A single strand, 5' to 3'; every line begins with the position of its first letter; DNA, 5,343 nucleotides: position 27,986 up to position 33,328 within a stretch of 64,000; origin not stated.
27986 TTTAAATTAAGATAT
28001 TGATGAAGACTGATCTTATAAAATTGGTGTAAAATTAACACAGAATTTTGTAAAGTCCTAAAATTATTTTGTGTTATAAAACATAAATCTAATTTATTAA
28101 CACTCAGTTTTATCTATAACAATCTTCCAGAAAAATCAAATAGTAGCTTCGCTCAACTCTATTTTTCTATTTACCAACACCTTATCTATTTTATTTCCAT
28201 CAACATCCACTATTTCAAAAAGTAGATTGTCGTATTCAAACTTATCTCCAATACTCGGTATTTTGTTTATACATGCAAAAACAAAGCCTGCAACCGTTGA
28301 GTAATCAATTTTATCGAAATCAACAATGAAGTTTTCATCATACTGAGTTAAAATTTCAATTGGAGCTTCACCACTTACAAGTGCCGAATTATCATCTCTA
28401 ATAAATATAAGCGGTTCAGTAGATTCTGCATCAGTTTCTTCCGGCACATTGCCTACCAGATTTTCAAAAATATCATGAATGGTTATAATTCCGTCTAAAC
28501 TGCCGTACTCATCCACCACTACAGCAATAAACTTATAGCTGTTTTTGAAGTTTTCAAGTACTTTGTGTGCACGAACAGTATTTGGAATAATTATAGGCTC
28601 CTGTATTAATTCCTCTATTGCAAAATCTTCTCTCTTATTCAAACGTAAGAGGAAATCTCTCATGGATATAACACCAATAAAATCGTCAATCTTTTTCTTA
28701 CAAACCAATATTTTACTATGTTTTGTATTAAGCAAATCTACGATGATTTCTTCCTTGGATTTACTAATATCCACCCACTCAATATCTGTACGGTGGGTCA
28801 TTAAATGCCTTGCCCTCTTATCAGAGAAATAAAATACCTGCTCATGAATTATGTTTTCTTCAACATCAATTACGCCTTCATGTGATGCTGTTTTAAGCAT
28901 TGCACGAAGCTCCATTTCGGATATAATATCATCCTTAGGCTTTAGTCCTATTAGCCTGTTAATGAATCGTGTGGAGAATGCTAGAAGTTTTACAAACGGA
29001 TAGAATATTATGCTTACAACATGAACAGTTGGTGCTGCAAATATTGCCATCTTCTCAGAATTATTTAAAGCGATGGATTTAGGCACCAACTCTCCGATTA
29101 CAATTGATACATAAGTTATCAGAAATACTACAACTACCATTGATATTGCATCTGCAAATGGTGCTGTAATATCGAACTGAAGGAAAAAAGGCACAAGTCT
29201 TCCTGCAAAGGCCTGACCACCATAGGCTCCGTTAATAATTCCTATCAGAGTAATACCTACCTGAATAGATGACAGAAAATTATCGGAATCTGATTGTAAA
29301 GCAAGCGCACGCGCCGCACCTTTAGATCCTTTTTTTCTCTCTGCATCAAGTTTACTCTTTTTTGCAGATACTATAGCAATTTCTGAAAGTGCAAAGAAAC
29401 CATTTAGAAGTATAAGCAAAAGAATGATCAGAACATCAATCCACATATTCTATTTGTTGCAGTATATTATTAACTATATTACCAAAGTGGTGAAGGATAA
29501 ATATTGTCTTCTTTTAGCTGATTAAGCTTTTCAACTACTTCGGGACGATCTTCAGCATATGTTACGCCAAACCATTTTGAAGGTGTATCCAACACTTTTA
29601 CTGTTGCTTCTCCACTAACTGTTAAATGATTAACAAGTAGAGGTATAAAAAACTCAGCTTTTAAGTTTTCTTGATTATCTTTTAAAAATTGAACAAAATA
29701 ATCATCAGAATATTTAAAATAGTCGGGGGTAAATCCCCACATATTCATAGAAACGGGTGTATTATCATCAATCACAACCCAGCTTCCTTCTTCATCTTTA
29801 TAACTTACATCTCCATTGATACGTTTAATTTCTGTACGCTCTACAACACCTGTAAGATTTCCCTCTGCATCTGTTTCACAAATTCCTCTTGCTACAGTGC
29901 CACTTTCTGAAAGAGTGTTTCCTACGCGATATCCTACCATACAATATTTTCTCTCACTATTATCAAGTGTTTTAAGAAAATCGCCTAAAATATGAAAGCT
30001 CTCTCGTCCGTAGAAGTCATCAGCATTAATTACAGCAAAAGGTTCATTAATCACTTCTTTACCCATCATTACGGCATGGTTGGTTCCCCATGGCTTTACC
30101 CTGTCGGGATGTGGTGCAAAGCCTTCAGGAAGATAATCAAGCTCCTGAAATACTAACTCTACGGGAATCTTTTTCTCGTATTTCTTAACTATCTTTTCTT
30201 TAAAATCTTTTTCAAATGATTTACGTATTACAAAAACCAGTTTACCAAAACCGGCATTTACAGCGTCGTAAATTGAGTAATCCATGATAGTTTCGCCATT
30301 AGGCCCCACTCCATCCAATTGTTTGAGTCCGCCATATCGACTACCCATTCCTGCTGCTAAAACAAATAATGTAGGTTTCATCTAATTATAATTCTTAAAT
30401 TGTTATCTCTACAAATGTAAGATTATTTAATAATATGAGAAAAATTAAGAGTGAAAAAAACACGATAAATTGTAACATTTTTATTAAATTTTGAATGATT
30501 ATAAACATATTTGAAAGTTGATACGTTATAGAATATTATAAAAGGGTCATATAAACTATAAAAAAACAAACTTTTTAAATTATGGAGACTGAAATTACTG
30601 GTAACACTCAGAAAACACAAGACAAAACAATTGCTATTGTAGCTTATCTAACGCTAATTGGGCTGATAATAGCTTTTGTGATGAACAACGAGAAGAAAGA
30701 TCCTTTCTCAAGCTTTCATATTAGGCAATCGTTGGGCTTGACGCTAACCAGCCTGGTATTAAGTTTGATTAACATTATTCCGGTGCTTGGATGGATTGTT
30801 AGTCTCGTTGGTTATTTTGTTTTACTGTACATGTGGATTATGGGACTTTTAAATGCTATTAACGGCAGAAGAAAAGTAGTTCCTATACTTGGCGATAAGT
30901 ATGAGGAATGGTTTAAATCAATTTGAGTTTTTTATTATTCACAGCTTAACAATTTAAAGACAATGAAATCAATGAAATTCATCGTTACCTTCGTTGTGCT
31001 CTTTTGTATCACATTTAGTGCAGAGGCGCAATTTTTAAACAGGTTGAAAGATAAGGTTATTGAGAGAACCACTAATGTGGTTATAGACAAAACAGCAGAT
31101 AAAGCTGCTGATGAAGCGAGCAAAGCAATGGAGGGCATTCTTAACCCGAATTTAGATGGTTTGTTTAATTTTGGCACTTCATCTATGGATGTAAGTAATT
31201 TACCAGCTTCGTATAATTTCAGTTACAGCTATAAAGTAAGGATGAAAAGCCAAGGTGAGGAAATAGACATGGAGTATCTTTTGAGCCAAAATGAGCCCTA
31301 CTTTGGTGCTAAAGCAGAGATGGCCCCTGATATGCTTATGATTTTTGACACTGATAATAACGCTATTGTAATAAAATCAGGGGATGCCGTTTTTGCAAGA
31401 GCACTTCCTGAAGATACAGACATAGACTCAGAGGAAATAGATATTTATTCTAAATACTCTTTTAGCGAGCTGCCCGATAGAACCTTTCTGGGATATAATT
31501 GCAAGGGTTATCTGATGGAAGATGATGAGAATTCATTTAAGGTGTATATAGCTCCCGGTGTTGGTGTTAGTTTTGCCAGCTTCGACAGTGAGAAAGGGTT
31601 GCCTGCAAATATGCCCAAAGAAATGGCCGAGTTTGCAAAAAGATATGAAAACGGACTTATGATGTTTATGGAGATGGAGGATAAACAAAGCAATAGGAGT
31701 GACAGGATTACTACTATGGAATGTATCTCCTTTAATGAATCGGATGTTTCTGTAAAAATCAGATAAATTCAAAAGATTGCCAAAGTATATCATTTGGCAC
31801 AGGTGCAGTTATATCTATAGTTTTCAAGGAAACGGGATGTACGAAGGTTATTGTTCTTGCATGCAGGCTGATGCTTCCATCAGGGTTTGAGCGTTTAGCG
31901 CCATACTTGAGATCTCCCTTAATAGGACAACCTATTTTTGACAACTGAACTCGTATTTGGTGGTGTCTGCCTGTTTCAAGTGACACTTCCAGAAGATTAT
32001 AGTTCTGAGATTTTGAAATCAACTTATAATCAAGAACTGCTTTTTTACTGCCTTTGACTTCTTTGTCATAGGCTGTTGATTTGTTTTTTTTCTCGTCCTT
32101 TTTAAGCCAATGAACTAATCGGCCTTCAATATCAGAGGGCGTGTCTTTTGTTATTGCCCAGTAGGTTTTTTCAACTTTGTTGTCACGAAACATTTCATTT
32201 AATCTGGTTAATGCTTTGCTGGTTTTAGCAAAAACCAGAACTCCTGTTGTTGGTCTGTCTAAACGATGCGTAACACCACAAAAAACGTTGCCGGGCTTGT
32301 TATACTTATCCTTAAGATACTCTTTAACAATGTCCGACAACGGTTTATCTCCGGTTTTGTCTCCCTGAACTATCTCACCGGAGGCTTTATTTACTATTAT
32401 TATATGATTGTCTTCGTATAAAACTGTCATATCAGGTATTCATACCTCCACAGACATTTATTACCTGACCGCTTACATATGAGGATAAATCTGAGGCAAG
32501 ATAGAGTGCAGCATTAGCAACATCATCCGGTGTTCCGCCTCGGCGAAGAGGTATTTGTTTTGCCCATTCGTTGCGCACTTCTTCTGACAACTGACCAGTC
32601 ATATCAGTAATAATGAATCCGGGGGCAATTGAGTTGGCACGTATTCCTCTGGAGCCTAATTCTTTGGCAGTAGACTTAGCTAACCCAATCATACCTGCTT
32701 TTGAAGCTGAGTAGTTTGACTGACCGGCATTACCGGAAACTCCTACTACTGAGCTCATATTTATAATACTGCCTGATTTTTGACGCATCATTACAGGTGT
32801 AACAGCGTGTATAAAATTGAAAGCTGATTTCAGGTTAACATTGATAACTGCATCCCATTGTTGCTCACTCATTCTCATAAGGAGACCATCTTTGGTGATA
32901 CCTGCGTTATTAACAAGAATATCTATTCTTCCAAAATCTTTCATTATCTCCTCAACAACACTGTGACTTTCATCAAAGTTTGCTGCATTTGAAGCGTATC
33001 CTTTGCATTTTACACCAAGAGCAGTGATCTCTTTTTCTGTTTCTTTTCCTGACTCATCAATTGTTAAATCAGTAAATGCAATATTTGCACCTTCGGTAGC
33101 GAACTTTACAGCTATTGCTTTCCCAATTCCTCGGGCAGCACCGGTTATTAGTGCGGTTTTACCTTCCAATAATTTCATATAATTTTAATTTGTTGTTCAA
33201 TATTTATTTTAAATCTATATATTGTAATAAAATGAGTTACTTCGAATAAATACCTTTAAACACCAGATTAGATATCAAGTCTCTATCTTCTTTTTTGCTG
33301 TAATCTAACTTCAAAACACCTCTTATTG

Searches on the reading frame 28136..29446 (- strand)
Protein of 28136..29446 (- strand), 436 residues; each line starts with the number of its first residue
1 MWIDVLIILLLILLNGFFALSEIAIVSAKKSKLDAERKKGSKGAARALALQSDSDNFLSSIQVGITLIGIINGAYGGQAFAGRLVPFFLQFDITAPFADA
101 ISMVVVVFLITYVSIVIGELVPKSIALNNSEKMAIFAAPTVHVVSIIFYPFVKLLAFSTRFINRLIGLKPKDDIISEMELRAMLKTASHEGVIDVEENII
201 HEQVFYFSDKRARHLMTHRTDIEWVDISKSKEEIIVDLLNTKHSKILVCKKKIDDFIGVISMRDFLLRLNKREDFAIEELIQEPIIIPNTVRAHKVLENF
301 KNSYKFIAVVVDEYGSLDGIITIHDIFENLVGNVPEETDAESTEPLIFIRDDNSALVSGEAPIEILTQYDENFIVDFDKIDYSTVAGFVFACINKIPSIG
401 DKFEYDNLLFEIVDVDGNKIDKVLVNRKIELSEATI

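Call 57: search_protein_families(library=pfam, max_evalue=0.00001, proteins=[window:28136-29446:-])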
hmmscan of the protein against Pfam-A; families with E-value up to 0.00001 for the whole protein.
window:28136-29446:- (436 aa): 3 families
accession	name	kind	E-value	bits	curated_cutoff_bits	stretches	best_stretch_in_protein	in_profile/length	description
PF01595.25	CNNM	-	2.3e-49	167.9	28.4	1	6-197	1-181/181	Cyclin M transmembrane N-terminal domain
PF03471.22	CorC_HlyC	-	1.6e-15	57.3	27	1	350-427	3-79/81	Transporter associated domain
PF00571.33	CBS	-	1.7e-09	38.3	24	0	282-331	7-56/57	CBS domain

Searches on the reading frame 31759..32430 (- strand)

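Call 57: search_protein_families(library=pfam, max_evalue=0.00001, proteins=[window:31759-32430:-])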
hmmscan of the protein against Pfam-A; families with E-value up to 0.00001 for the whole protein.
window:31759-32430:- (223 aa): 1 family
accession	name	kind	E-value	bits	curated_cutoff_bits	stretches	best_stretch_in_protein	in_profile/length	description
PF00849.27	PseudoU_synth_2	-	1.4e-36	126.5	26.8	1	9-164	1-151/152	RNA pseudouridylate synthase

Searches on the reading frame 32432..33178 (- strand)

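Call 57: search_protein_families(library=pfam, max_evalue=0.00001, proteins=[window:32432-33178:-])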
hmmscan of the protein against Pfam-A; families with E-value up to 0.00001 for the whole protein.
window:32432-33178:- (248 aa): 3 families
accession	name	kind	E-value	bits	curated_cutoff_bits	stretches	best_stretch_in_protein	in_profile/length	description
PF13561.12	adh_short_C2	-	1.3e-70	238.1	27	1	13-247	1-236/236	Enoyl-(Acyl carrier protein) reductase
PF00106.31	adh_short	-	5.8e-59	199.3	26.6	1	7-200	1-193/195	short chain dehydrogenase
PF08659.16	KR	-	1.1e-19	71.5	22.6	1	8-185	2-174/180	KR domain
